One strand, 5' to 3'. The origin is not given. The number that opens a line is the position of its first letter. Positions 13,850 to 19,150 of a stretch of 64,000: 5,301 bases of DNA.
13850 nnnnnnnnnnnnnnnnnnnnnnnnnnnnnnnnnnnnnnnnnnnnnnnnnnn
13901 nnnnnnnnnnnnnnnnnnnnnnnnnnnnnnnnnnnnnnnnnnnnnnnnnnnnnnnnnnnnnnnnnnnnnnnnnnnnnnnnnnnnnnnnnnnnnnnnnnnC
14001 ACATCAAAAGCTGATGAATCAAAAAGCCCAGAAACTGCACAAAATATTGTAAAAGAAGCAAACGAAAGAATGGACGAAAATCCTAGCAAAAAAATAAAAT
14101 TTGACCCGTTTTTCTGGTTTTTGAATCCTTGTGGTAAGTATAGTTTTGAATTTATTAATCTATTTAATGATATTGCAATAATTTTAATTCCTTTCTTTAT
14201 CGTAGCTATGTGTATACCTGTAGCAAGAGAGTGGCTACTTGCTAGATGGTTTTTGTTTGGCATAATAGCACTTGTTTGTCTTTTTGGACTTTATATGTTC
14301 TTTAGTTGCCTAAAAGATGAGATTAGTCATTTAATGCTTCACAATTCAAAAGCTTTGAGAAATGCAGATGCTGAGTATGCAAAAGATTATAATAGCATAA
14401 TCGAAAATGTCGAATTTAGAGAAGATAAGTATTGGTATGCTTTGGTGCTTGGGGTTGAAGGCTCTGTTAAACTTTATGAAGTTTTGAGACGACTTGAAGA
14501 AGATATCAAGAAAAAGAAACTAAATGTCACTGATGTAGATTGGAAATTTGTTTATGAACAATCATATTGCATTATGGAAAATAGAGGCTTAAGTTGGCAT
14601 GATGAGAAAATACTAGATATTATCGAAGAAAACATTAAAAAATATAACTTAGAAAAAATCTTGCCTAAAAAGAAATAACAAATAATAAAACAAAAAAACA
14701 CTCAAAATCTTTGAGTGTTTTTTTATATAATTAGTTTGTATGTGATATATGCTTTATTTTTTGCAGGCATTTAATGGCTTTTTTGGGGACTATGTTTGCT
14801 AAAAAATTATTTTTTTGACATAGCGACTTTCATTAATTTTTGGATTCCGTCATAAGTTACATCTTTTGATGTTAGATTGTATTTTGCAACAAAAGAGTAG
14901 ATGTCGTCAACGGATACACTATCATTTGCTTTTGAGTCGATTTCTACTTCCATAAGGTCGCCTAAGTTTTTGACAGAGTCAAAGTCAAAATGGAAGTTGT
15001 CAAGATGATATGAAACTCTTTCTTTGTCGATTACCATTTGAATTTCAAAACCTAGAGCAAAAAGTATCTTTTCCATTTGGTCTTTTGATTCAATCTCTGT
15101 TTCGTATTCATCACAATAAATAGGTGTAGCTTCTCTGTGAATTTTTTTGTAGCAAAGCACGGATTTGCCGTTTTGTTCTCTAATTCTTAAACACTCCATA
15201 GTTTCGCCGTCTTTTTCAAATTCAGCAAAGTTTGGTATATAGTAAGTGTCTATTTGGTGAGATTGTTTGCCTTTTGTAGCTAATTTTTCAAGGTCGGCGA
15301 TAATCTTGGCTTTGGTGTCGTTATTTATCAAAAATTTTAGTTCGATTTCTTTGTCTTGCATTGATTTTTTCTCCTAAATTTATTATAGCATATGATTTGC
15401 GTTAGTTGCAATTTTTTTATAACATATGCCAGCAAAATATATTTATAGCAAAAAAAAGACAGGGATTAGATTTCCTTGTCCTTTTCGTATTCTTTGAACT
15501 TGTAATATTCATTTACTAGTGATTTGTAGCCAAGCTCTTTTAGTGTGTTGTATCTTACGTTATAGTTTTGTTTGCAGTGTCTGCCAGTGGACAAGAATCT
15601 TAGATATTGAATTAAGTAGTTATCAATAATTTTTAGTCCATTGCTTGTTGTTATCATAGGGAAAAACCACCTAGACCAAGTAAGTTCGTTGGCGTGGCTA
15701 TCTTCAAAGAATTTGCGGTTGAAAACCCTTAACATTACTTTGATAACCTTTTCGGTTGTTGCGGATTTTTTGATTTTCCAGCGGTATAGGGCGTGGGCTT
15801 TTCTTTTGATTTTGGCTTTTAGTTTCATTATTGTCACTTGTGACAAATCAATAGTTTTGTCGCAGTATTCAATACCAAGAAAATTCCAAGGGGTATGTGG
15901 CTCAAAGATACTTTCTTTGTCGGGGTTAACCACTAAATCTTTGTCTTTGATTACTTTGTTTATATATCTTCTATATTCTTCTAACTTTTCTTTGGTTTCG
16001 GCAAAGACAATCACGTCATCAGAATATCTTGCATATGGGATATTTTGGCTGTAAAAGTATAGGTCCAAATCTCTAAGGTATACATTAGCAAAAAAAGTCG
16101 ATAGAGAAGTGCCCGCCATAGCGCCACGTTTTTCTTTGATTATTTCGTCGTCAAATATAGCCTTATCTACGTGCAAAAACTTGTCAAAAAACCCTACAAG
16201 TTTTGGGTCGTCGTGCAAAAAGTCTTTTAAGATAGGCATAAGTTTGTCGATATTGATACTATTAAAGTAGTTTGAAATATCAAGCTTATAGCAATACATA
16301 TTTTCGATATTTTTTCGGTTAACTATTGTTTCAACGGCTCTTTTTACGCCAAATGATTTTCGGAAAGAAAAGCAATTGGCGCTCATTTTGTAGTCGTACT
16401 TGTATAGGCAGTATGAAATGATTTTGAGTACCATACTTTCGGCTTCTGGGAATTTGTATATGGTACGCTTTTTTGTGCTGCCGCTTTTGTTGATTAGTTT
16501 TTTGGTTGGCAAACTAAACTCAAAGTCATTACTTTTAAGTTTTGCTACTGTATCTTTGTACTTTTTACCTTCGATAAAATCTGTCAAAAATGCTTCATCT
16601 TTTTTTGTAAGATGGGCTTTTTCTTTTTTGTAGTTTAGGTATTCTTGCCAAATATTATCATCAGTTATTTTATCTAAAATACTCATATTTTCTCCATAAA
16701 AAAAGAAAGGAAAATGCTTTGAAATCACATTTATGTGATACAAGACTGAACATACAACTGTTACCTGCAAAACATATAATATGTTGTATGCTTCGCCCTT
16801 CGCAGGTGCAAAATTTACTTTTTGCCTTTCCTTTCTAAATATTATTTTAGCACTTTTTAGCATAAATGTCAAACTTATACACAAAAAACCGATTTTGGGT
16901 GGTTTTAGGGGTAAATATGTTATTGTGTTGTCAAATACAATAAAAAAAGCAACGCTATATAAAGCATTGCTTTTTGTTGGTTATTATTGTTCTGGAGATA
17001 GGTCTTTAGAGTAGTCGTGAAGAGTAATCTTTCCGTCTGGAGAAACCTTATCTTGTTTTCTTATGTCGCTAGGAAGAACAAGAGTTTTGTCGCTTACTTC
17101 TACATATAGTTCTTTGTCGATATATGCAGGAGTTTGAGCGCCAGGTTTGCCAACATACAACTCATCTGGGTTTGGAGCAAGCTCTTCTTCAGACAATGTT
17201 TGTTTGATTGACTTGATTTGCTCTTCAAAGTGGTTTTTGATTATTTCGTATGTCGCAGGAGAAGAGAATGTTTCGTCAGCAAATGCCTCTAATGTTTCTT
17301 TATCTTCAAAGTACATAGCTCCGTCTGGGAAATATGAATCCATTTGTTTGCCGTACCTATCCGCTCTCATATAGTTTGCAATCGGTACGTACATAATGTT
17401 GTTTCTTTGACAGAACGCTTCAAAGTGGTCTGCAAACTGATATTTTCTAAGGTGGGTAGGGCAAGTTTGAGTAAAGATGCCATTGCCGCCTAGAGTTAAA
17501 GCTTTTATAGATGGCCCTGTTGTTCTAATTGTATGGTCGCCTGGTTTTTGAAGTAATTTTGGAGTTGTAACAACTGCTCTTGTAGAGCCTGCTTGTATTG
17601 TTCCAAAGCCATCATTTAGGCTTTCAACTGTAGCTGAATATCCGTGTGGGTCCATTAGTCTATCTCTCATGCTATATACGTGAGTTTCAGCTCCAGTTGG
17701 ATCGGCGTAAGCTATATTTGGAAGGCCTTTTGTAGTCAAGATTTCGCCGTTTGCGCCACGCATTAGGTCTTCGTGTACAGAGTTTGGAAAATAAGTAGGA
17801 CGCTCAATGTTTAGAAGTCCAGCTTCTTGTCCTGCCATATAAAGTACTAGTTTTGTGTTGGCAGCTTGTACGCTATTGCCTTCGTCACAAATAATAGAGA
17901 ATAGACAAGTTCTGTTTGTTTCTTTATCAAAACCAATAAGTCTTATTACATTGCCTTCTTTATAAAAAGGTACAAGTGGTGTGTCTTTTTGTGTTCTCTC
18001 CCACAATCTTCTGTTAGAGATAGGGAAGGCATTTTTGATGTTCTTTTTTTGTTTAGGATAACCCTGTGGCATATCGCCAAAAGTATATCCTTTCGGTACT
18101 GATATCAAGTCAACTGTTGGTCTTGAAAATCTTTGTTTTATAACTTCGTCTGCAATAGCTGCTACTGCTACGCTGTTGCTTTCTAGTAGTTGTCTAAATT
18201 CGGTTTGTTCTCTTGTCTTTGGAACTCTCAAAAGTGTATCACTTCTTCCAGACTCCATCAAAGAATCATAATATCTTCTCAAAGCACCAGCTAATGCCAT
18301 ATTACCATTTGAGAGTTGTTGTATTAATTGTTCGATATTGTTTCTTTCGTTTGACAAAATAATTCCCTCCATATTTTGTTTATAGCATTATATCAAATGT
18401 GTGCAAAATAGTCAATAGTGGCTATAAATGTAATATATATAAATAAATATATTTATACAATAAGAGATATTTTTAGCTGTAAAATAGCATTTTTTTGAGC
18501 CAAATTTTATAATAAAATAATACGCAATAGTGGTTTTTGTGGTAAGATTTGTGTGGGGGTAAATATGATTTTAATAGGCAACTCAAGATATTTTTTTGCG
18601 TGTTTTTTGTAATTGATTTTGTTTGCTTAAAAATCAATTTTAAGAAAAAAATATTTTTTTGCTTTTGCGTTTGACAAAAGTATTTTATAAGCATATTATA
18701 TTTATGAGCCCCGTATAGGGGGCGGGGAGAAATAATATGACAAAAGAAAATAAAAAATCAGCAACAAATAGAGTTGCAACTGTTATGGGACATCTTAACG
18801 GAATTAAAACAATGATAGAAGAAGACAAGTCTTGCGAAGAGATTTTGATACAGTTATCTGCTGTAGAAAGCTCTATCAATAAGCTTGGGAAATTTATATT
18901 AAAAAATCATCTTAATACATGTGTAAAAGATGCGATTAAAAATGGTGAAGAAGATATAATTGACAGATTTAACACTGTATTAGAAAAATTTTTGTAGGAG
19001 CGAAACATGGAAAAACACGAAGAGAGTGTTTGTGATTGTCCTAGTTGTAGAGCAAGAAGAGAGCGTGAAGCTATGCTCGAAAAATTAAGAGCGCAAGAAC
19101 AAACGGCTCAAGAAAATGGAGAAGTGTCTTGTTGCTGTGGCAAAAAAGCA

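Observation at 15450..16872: Stand-alone reverse transcriptase with its own promoter, structured ~150-nt leader and terminator: candidate RT-ncRNA module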

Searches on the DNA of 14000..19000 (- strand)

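Call 6: search_rna_families(source=window, start=14000, end=19000, threshold=evalue, max_evalue=5)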
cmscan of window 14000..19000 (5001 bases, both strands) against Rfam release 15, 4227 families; matches with E-value up to 5: 5.
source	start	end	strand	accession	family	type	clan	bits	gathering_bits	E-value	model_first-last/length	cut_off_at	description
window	16710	16811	-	RF03026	RT-5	Gene; sRNA;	-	83.4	45.7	4.5e-16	1-104/104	no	RT-5 RNA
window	16937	17002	-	RF02074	STnc240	Gene; sRNA;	-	27.9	55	0.45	1-77/77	no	Enterobacterial sRNA STnc240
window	16723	16873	-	RF01669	P14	Gene; sRNA;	-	20.7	45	0.91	1-146/146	no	Pseudomonas sRNA P14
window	15331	15381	+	RF02701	PsrR1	Gene; sRNA;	-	19.4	42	3.6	1-79/79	no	Photosynthesis regulatory RNA1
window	14689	14727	-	RF04120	MIR5998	Gene; miRNA;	-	18.2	180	1.8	1-173/173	no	MIR5998 microRNA precursor family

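Call 11: search_rna_families(source=window, start=16600, end=16950, threshold=gathering, show_alignments=1)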
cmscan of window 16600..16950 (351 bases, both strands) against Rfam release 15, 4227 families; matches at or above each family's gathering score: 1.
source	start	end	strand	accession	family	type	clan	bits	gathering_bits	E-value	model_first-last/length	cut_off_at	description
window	16710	16811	-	RF03026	RT-5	Gene; sRNA;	-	83.4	45.7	3.1e-17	1-104/104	no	RT-5 RNA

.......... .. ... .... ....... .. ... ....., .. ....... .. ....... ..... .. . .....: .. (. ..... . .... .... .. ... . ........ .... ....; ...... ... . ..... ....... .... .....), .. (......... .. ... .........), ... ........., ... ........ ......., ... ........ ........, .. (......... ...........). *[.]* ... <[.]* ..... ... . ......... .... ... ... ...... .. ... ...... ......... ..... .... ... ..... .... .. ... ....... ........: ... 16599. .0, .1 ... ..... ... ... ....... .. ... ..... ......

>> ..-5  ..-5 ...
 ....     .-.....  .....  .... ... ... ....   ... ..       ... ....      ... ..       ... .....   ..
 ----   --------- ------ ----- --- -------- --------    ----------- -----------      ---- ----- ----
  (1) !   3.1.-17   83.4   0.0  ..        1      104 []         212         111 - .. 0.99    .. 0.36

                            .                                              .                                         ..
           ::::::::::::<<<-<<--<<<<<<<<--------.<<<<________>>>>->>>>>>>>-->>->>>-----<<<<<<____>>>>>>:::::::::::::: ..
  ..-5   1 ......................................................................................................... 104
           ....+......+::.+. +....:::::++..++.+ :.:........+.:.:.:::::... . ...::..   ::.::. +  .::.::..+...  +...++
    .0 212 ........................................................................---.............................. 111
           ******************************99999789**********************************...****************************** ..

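Call 40: build_rna_model(alignment_id=A2, structure=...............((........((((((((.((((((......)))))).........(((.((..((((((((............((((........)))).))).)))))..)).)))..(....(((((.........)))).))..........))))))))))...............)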
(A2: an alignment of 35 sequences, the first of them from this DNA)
Model R1 built from alignment A2 (35 sequences, 186 columns); structure: as given.
model positions 151; base pairs 37; branch points 2; effective number of sequences 6.23; information 0.59 bits per position. Calibrated on 0.2 Mb of random sequence (short: E-values are rough).
structure used (alignment columns):
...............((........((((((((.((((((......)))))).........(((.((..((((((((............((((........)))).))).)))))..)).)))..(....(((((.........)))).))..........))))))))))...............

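Call 41: search_with_rna_model(model_id=R1, sources=[window, L001, L002, L003, L004, L005, L006, L007, L008, L009, L010, L011, L012, L013, L014, L015, L016, L017, L018, L019, L020, L021, L022, L023, L024, L025, L026, L027, L028, L029, L030, L031, L032, L033, L034, L035, L036, L037, L038, L039, L040, L041, L042, L043, L045, L046, L048, L049, L053, L054, L057, L058, L059, L062, L065, L066, L067, L068, L069, L070, L071, L072, L073, L074, L075, L076, L077, L078, L079, L080, L081], make_alignment=true, max_evalue=0.001)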
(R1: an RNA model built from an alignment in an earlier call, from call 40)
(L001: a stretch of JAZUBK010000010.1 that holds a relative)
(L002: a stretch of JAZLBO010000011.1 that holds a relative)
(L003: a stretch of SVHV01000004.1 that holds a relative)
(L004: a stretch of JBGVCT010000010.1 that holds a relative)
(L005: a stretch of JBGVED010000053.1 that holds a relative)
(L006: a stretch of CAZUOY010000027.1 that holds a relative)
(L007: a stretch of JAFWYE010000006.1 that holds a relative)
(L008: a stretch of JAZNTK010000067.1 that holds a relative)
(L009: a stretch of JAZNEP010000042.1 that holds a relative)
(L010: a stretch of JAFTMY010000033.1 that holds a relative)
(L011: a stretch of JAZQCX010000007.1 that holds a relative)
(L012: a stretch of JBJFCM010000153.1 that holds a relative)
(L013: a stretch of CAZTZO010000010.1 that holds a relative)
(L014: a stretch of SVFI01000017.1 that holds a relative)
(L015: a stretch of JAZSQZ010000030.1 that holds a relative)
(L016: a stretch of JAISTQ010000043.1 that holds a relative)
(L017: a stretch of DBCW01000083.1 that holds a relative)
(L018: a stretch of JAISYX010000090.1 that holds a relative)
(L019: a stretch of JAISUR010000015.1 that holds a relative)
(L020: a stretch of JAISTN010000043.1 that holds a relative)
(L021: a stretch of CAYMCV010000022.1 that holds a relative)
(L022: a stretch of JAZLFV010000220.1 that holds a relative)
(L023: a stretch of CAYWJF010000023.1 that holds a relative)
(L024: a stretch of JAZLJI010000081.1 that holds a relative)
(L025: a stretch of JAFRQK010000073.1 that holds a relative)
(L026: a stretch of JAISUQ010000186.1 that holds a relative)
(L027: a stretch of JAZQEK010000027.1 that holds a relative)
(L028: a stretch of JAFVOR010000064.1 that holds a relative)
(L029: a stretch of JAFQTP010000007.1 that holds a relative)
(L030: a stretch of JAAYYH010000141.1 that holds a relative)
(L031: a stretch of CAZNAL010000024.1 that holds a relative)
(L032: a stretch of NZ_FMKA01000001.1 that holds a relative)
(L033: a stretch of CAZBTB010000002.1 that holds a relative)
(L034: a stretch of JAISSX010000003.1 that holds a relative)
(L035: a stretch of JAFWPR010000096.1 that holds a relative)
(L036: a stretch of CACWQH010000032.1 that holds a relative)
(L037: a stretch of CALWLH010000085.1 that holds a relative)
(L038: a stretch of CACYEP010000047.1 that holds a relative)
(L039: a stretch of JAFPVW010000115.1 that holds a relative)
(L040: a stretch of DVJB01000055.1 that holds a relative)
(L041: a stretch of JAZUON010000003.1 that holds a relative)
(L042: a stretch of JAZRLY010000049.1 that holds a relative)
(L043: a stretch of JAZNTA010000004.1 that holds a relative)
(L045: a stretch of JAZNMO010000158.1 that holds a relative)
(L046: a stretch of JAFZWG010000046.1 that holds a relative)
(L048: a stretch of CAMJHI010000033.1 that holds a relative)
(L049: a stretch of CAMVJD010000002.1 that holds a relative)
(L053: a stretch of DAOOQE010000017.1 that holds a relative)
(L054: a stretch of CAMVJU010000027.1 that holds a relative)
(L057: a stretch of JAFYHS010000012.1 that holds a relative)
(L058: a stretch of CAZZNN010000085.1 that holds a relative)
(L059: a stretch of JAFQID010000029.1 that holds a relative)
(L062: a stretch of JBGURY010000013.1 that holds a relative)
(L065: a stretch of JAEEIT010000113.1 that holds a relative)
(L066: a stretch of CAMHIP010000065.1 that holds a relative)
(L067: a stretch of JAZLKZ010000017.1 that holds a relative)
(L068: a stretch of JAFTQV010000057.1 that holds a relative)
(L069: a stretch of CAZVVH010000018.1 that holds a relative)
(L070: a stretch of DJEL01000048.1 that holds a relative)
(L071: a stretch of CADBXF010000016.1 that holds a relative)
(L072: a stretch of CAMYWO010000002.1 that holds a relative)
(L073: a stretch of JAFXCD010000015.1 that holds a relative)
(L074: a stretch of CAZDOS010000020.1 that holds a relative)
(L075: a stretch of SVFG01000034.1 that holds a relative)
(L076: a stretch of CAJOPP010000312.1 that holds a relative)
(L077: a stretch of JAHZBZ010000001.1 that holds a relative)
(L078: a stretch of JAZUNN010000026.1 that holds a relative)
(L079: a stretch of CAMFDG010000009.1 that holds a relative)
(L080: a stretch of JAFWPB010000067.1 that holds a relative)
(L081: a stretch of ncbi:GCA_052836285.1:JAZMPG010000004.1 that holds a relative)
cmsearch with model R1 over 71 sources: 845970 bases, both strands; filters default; matches with E-value up to 0.001: 70.
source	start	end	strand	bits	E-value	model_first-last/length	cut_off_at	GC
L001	5843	5997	+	141.1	3.6e-25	1-151/151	no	0.32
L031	688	837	+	139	9.6e-25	1-151/151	no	0.51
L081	9842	9997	+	137.4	2e-24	1-151/151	no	0.31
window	16689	16845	-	132.2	2.2e-23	1-151/151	no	0.31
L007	5840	5993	+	130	6e-23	1-151/151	no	0.33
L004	5840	5993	+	128.3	1.3e-22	1-151/151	no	0.36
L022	1109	1257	+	127.3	2.1e-22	1-151/151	no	0.36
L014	5846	5994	+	125.3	5.3e-22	1-151/151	no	0.43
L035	5155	5308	+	124.1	9.2e-22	1-151/151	no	0.49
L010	5861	6008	+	123.3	1.3e-21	1-151/151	no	0.32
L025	5844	5997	+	122.4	2e-21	1-151/151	no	0.49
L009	5835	5983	+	121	3.7e-21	1-151/151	no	0.39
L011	5830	5978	+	119.9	6.2e-21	1-151/151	no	0.46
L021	5840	5986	+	119.9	6.4e-21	1-151/151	no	0.41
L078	5851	5996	+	119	9.2e-21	1-151/151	no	0.42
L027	5835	5983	+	117.5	1.8e-20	1-151/151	no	0.42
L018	824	974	+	115.5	4.6e-20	1-151/151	no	0.46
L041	2987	3132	+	115.4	4.9e-20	1-151/151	no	0.39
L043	577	720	+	115.1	5.8e-20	1-151/151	no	0.39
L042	5851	5996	+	114.8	6.6e-20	1-151/151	no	0.42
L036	5568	5718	+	113.5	1.2e-19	1-151/151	no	0.37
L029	5854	6009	+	112.2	2.1e-19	1-151/151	no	0.33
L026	5824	5980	+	112.1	2.3e-19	1-151/151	no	0.59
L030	2350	2501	+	111.6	2.8e-19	1-151/151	no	0.52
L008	5797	5982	+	110.3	5e-19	1-151/151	no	0.42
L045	5813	5975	+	110.3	5.1e-19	1-151/151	no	0.39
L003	5853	6005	+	110.3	5.2e-19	1-151/151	no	0.3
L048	5854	5998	+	109.3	8.3e-19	1-151/151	no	0.43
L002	5858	6003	+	109.1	8.8e-19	1-151/151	no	0.35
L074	5852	6001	+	108.9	9.8e-19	1-151/151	no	0.5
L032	5837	5979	+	107.7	1.7e-18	1-151/151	no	0.4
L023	5822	5989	+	107.5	1.9e-18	1-151/151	no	0.51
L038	5855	6002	+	107.3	2e-18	1-151/151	no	0.44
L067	5766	5921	+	106.6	2.8e-18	1-151/151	no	0.51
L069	5839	5992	+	105.8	4e-18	1-151/151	no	0.59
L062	5747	5905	+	105.4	4.9e-18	1-151/151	no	0.48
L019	5489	5636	+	105.1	5.7e-18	1-151/151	no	0.58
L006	5825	5989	+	105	5.9e-18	1-151/151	no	0.53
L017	5842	5993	+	104.7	6.8e-18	1-151/151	no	0.57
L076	176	331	+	104.6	7.1e-18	1-151/151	no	0.44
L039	5815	5969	+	104.4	7.6e-18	1-151/151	no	0.57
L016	5853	6002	+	104.3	8e-18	1-151/151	no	0.63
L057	5766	5921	+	104.3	8.1e-18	1-151/151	no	0.5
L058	1132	1287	+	103.9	9.8e-18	1-151/151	no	0.49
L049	110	260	+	102.9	1.5e-17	1-151/151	no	0.41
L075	5826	5992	+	102.5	1.9e-17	1-151/151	no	0.4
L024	5820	5975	+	101.4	3.1e-17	1-151/151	no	0.48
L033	1816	1969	+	101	3.7e-17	1-151/151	no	0.56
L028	5839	5997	+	101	3.7e-17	1-151/151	no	0.5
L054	1384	1538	+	100.9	3.8e-17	1-151/151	no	0.53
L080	5498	5661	+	98.9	9.7e-17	1-151/151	no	0.46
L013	5806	5970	+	98.7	1.1e-16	1-151/151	no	0.43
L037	3721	3874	+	98.7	1.1e-16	1-151/151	no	0.47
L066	5842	5997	+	98.1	1.4e-16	1-151/151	no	0.58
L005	5839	5994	+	98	1.5e-16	1-151/151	no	0.35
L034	5382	5544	+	91.3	3.1e-15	1-151/151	no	0.7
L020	2004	2159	+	89.9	6e-15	1-151/151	no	0.69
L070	5804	5957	+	89.5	7.1e-15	1-151/151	no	0.42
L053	3979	4121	+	88.7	1e-14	1-151/151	no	0.27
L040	5798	5943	+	87.6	1.7e-14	1-151/151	no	0.62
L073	5829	5994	+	86.2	3.3e-14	1-151/151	no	0.37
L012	2046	2226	+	85.5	4.6e-14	1-151/151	no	0.4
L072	5809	5976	+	83.5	1.1e-13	1-151/151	no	0.52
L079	5729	5907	+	82.5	1.8e-13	1-151/151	no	0.44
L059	5839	5996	+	79.7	6.4e-13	1-151/151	no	0.32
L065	5347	5516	+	77.9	1.5e-12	1-151/151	no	0.49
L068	5774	5953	+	75.5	4.5e-12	1-151/151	no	0.46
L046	5747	5889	+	70.3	4.9e-11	1-151/151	no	0.47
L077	5827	5971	+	70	5.7e-11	1-151/151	no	0.46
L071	5733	5883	+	69.3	7.8e-11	1-151/151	no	0.49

Alignment A3: 70 matches aligned to the model, 335 columns, each read 5' to 3' on its own strand. Consensus structure (alignment columns), stored with it:
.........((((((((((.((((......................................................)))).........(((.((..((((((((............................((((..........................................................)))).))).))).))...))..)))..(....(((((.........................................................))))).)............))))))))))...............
